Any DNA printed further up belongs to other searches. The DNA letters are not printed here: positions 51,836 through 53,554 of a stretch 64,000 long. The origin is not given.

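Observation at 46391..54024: Complete hpf-ptsN-hprK-rapZ-HPr-EI cluster extended by a beta-propeller lipoprotein and a YceI-like gene through serial 4-nt start/stop overlaps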

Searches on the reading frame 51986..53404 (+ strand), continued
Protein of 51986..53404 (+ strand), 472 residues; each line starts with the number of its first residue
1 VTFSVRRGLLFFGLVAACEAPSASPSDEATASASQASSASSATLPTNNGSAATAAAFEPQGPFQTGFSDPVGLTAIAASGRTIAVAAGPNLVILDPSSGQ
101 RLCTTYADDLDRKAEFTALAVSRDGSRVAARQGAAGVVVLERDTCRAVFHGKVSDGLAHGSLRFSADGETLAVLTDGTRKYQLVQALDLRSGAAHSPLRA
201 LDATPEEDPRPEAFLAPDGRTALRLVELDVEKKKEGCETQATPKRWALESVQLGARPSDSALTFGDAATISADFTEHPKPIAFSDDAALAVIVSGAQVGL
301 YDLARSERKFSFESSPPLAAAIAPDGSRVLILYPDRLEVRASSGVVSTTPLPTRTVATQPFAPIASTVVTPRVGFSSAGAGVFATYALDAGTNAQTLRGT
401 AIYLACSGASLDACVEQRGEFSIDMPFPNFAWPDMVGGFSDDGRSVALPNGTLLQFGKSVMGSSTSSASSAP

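Call 42: fold_search(model_id=the predicted structure, library=pdb)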
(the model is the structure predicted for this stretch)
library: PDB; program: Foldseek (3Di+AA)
matches with E <= 10: 1418; with E <= 0.001: 500
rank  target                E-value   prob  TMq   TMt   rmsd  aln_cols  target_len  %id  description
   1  3wj9_A                4.1e-07  1.00  0.21  0.24  20.1       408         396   13  Crystal structure of the eukaryotic initiation factor (released 2014-03-12)
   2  3q7o                  6.7e-07  1.00  0.18  0.23  19.3       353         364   13  The crystal structure of BamB from the BAM complex in spacegroup P213 (released 2011-02-09)
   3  8bbf_A                9.7e-07  1.00  0.15  0.10  21.9       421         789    9  Structure of the IFT-A complex; IFT-A1 module (released 2022-12-07)
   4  8orr                  1.0e-06  1.00  0.15  0.19  22.8       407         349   14  Outer membrane protein assembly factor BamB from Klebsiella pneumoniae (released 2024-04-24)
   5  8x8n_B                1.1e-06  1.00  0.19  0.26  21.4       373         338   12  Cryo-EM structure of the octreotide-bound Somatostatin receptor 5-Gi protein complex (released 2024-06-12)
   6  6rtd_A                1.3e-06  1.00  0.19  0.19  16.6       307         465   17  Dihydro-heme d1 dehydrogenase NirN in complex with DHE (released 2019-06-19)
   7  1utc_A                1.8e-06  1.00  0.17  0.21  21.6       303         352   12  Clathrin terminal domain complexed with TLPWDLWTT (released 2004-02-25)
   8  6qnp_A                1.9e-06  1.00  0.19  0.24  21.8       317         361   11  CLATHRIN HEAVY CHAIN N-TERMINAL DOMAIN BOUND TO GTSE1 LIDL MOTIF (released 2019-08-28)
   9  9e5c_1c               2.0e-06  1.00  0.18  0.10  17.8       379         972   13  Cryo-EM structure of 96 nm repeat of microtubule doublet from T. brucei flagellum (released 2025-03-12)
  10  5yzv_A                2.4e-06  1.00  0.19  0.30  22.1       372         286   16  Biophysical and structural characterization of the thermostable WD40 domain of a prokaryotic protein, Thermomonospora  (released 2018-10-03)
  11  6zqa_UU               2.4e-06  1.00  0.22  0.14  17.6       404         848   10  Cryo-EM structure of the 90S pre-ribosome from Saccharomyces cerevisiae, state A (Poly-Ala) (released 2020-09-23)
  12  3q54                  2.7e-06  1.00  0.17  0.22  20.5       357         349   13  Crystal structure of Escherichia coli BamB (released 2012-05-09)
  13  8bd7_I                2.9e-06  1.00  0.20  0.13  22.3       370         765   13  IFTB1 subcomplex of anterograde Intraflagellar transport trains (Chlamydomonas reinhardtii) (released 2023-01-11)
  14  3q7m                  2.9e-06  1.00  0.16  0.20  22.5       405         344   13  The crystal structure of BamB from the BAM complex in spacegroup I222 (released 2011-02-09)
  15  5yzv_D                3.2e-06  1.00  0.19  0.30  21.9       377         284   15  Biophysical and structural characterization of the thermostable WD40 domain of a prokaryotic protein, Thermomonospora  (released 2018-10-03)
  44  5yzv_B                8.4e-06  1.00  0.20  0.30  20.2       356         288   16  Biophysical and structural characterization of the thermostable WD40 domain of a prokaryotic protein, Thermomonospora  (released 2018-10-03)
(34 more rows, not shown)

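Call 66: predict_structure(alignment_id=A4)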
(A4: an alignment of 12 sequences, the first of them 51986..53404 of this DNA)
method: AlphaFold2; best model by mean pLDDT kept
length: 472 residues; sequences in the alignment: 12
mean_pLDDT: 62.2   pTM: 0.60
mean pLDDT of the five models: 62.2, 61.5, 60.6, 58.7, 56.0
residues with pLDDT >= 90: 33; 70-90: 184; 50-70: 107; < 50: 148
segments of 3 or more residues with pLDDT < 50: 1-61, 256-266, 343-372, 406-411, 417-437, 457-472
pLDDT, mean of each block of 10 residues (from residue 1): 31 25 34 32 33 36 61 85 88 82 60 80 93 87 89 73 89 76 82 74 52 76 77 63 78 58 52 72 79 81 82 78 79 70 42 30 31 53 79 73 53 46 28 42 59 51 35 31
secondary structure, 60 per line:
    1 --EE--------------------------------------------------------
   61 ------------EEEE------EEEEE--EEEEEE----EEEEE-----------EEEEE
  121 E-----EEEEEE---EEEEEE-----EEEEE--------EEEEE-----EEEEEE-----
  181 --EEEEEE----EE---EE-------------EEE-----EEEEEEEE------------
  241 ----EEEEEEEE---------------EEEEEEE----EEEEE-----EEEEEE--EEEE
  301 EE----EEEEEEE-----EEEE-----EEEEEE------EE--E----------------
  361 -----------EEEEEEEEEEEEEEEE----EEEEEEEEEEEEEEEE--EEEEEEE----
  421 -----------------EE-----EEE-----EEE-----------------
elements in order: E73-76 E83-87 E90-95 E100-104 E116-121 E127-132 E136-141 E147-151 E160-164 E170-175 E183-188 E213-215 E221-228 E245-252 E268-274 E279-283 E289-294 E297-302 E307-313 E319-322 E328-333 E372-387 E392-407 E410-416 E445-447 E453-455

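Call 68: fold_search(model_id=the predicted structure, library=pdb)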
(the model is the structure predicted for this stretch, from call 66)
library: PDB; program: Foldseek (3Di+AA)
matches with E <= 10: 1984; with E <= 0.001: 1739
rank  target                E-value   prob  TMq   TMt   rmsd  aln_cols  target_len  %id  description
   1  5c2v_B                4.0e-12  1.00  0.36  0.46   6.0       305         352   13  Kuenenia stuttgartiensis Hydrazine Synthase (released 2015-10-14)
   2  5mzh_B                3.9e-11  1.00  0.47  0.53   7.1       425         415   10  Crystal structure of ODA16 from Chlamydomonas reinhardtii (released 2017-03-22)
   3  5yzv_B                4.6e-11  1.00  0.38  0.58   7.6       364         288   16  Biophysical and structural characterization of the thermostable WD40 domain of a prokaryotic protein, Thermomonospora  (released 2018-10-03)
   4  7f1r_B                5.6e-11  1.00  0.39  0.54   6.9       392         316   13  Cryo-EM structure of the chemokine receptor CCR5 in complex with RANTES and Gi (released 2021-07-14)
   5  9l3y_B                8.1e-11  1.00  0.39  0.52   6.8       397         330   13  Cryo-EM structure of the G-protein coupled receptor 1 (GPR1) in complex with chemerin and Gi1 (released 2025-03-12)
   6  8ge3_B                1.2e-10  1.00  0.40  0.53   6.6       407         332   14  CryoEM structure of beta-2-adrenergic receptor in complex with nucleotide-free Gs heterotrimer (#4 of 20) (released 2024-03-06)
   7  8gdz_B                1.2e-10  1.00  0.35  0.46   6.0       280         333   14  CryoEM structure of beta-2-adrenergic receptor in complex with nucleotide-free Gs heterotrimer (#1 of 20) (released 2024-03-06)
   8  7d4i_B1               1.5e-10  1.00  0.26  0.18  16.4       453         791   11  Cryo-EM structure of 90S small ribosomal precursors complex with the DEAH-box RNA helicase Dhr1 (State F) (released 2021-10-06)
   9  5mzh_A                1.8e-10  1.00  0.47  0.53   7.0       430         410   11  Crystal structure of ODA16 from Chlamydomonas reinhardtii (released 2017-03-22)
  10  7mq8_LO               1.8e-10  1.00  0.38  0.23  11.8       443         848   12  Cryo-EM structure of the human SSU processome, state pre-A1 (released 2021-09-22)
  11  7mqa_LQ               1.8e-10  1.00  0.27  0.16  20.5       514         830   10  Cryo-EM structure of the human SSU processome, state post-A1 (released 2021-09-22)
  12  3sfz                  1.9e-10  1.00  0.25  0.13  17.5       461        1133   13  Crystal structure of full-length murine Apaf-1 (released 2011-08-24)
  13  8ge4_B                2.1e-10  1.00  0.39  0.52   6.8       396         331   13  CryoEM structure of beta-2-adrenergic receptor in complex with nucleotide-free Gs heterotrimer (#5 of 20) (released 2024-03-06)
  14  9n6z_LO               2.3e-10  1.00  0.19  0.13  19.0       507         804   10  SSU processome maturation and disassembly, State D (released 2025-11-05)
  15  5i2t                  2.4e-10  1.00  0.27  0.22  16.6       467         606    9  Domain characterization of the WD protein Pwp2 and their relevance in ribosome biogenesis (released 2017-06-21)
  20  5yzv_C                4.3e-10  1.00  0.37  0.55   8.0       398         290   15  Biophysical and structural characterization of the thermostable WD40 domain of a prokaryotic protein, Thermomonospora  (released 2018-10-03)
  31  5yzv_A                1.0e-09  1.00  0.37  0.56   7.6       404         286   14  Biophysical and structural characterization of the thermostable WD40 domain of a prokaryotic protein, Thermomonospora  (released 2018-10-03)
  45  5yzv_D                1.6e-09  1.00  0.36  0.55   8.1       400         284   16  Biophysical and structural characterization of the thermostable WD40 domain of a prokaryotic protein, Thermomonospora  (released 2018-10-03)
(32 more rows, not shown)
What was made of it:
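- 51986..53404 (+): orf472, a genome-specific orphan lipoprotein. It has a signal peptide with lipobox LVAAC (Cys18), a Ser/Ala-rich linker, and a probable diverged seven-bladed WD40-like beta-propeller. GTGA overlaps at both ends. AF2 with a WD40 alignment gave pTM 0.60, and Foldseek gave TM 0.5-0.58 to WD40 propellers (calls 66, 68).
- On WD40-type beta-propeller (orf472): AF2 with a WD40 alignment gave pLDDT 62 and pTM 0.60, with TM 0.5-0.58 to WD40 propellers (calls 66, 68).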
